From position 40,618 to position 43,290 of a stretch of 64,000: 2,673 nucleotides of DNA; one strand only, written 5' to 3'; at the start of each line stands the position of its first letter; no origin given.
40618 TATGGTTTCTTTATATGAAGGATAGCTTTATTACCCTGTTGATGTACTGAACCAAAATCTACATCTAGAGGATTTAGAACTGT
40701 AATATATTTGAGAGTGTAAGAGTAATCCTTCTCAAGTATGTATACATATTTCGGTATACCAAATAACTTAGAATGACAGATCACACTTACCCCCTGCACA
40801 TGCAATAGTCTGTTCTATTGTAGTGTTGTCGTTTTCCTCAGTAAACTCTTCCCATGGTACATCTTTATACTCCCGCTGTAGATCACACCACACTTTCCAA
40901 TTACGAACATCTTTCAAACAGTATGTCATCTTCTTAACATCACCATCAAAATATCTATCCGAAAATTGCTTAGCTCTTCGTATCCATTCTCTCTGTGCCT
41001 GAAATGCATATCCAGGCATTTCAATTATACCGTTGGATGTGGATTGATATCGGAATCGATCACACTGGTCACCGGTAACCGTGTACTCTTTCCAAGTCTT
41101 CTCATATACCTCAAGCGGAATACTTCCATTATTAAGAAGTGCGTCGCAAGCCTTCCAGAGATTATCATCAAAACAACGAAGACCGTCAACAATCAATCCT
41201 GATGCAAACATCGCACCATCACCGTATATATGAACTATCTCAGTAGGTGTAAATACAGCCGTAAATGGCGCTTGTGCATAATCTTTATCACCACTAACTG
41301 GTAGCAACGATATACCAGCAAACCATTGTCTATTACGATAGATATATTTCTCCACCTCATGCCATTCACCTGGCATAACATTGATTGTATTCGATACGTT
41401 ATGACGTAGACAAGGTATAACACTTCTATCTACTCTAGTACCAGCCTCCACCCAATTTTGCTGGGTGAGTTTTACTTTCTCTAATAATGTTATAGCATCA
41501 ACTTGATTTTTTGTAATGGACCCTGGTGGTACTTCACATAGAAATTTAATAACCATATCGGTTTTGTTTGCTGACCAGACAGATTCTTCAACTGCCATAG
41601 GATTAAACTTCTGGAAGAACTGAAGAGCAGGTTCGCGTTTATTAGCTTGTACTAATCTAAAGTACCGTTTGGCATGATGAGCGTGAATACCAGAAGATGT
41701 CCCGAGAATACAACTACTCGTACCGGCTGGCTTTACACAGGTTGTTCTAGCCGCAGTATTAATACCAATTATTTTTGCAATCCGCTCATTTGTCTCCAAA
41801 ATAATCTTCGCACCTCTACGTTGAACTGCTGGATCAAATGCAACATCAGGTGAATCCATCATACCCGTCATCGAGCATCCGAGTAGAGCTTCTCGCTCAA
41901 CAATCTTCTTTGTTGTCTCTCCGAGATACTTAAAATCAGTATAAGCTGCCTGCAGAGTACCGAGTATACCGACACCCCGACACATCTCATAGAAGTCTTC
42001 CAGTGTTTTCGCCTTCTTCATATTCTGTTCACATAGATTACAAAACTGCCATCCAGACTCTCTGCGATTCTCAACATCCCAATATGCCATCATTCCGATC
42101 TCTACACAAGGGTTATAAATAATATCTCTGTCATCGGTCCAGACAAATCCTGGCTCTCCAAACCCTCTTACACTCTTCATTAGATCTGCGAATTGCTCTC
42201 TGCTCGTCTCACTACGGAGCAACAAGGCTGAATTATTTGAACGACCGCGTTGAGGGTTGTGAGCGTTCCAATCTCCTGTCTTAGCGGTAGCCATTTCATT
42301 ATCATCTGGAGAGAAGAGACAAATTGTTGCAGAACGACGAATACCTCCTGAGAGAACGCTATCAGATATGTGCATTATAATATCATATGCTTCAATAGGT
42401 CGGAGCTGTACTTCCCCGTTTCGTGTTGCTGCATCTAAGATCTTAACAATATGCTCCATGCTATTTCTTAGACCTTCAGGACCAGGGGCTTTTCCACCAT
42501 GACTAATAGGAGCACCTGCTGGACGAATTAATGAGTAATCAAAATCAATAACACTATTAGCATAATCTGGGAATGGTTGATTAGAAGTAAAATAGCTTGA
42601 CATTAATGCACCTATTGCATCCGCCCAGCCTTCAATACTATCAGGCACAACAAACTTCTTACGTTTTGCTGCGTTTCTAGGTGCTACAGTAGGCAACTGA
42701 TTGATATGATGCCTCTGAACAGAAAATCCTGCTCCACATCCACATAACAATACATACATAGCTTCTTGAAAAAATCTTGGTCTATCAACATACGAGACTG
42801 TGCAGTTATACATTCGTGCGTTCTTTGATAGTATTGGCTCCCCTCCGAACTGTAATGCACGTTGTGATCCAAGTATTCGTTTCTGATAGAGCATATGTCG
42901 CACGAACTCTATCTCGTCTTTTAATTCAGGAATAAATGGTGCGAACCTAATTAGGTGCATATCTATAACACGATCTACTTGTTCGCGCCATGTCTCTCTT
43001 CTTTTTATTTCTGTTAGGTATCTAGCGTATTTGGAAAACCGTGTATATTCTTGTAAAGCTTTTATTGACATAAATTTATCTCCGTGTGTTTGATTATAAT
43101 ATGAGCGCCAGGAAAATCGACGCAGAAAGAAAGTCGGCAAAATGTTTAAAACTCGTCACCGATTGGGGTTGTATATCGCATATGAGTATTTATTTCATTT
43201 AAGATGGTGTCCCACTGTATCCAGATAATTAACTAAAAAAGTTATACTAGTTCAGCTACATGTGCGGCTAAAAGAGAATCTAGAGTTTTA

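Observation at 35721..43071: Dispersed 7-deazaguanine (FolE/QueD/QueE) pathway without QueC or DpdA in the window, embedded with phosphatases, an FNR-like reductase, Tdk and a class II RNR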

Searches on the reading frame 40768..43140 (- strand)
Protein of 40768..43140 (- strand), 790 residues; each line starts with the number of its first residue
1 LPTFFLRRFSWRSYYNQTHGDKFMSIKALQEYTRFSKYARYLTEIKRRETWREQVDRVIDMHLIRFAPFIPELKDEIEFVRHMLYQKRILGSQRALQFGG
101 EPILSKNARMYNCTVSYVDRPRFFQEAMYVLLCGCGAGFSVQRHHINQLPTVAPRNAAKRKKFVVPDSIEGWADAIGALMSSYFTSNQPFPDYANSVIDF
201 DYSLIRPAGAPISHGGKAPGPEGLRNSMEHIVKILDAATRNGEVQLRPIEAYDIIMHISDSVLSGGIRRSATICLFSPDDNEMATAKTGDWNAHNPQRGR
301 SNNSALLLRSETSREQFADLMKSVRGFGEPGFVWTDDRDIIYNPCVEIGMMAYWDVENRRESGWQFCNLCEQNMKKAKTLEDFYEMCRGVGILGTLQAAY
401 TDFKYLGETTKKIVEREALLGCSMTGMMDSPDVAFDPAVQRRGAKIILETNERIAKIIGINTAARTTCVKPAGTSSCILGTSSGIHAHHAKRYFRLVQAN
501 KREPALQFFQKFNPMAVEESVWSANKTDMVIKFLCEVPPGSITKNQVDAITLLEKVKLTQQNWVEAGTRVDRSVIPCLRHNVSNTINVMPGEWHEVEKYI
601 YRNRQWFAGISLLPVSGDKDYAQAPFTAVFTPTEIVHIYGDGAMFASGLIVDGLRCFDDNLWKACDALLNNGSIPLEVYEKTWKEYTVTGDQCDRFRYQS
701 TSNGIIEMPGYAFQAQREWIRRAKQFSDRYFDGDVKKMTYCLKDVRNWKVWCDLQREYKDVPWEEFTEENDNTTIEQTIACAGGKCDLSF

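Call 5: search_protein_families(library=pfam, proteins=[window:40768-43140:-], max_evalue=0.01)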
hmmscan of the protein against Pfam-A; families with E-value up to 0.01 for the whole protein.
window:40768-43140:- (790 aa): 2 families
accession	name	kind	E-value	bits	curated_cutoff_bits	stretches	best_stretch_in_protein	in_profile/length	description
PF21995.1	RNR-II_ins_dom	-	2e-06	28.5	27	1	160-235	34-107/107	B12-dependent ribonucleotide reductase, insertion domain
PF17975.6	RNR_Alpha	-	0.005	17.8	26.4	0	28-61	19-52/101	Ribonucleotide reductase alpha domain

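Call 10: search_protein_families(library=ncbifam, proteins=[window:40768-43140:-], max_evalue=0.01)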
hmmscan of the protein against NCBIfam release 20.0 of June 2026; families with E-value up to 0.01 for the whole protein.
window:40768-43140:- (790 aa): 3 families
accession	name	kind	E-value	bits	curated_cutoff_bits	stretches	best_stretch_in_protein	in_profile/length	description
TIGR02505.1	RTPR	equivalog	2.5e-56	191.2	340.05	2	163-628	178-672/724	ribonucleoside-triphosphate reductase, adenosylcobalamin-dependent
TIGR02504.1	NrdJ_Z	equivalog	3.6e-06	25.8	399.95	1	464-595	449-576/606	adenosylcobalamin-dependent ribonucleoside-diphosphate reductase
NF006417.0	PRK08665.1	equivalog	3.5e-05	22.2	961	1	463-526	419-480/759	vitamin B12-dependent ribonucleotide reductase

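Call 11: search_protein_families(library=phrogs, proteins=[window:40768-43140:-], max_evalue=0.001)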
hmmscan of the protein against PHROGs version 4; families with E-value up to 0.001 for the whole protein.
window:40768-43140:- (790 aa): 1 family
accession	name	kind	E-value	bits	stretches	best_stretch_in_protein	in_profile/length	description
phrog_367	-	DNA, RNA and nucleotide metabolism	1.2e-103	348.6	1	20-629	25-663/701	ribonucleotide reductase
